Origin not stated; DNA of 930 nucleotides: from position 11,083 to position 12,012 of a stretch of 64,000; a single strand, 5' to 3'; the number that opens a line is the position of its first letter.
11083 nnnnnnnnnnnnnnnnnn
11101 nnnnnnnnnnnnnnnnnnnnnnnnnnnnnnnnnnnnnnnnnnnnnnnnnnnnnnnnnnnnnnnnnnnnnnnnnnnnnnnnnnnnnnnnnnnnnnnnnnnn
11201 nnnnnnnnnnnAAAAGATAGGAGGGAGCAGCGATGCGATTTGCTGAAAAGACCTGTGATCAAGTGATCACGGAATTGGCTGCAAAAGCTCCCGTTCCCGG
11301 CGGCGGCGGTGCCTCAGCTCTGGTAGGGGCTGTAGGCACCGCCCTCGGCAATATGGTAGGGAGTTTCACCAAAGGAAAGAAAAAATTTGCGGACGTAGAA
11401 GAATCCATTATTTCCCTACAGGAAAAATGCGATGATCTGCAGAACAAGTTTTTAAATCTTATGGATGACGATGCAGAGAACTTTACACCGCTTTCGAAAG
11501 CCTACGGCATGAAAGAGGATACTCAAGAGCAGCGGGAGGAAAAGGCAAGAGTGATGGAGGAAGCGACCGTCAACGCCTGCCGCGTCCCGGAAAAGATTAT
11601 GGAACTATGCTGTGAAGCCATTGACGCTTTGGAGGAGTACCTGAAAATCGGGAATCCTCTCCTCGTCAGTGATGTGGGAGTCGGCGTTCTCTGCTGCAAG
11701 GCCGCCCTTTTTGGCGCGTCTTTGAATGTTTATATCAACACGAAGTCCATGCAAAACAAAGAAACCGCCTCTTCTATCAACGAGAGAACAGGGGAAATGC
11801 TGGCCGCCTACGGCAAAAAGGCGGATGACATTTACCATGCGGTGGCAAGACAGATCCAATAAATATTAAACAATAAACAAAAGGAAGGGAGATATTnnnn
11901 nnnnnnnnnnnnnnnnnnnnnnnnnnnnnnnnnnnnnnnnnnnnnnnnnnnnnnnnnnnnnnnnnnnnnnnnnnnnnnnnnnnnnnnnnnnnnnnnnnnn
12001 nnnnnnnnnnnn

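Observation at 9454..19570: Single ~10-kb operon joining the Wood-Ljungdahl methyl branch (fhs-fchA-folD-metFV) to an exported [FeFe]-hydrogenase complex and its own TatABC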

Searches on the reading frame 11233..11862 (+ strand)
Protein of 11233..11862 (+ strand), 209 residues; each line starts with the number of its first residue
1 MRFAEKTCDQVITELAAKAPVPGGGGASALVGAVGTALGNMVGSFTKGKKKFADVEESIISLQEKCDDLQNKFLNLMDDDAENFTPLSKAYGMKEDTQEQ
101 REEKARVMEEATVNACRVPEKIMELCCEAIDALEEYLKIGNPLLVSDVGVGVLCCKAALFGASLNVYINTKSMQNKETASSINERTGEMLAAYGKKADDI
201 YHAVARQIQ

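Call 4: search_protein_families(library=pfam, proteins=[window:11233-11862:+])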
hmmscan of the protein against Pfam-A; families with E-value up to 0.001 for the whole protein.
window:11233-11862:+ (209 aa): 1 family
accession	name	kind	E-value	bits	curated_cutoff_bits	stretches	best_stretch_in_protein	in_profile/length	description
PF04961.17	FTCD_C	-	8.3e-63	211.8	24.5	1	7-186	1-180/182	Formiminotransferase-cyclodeaminase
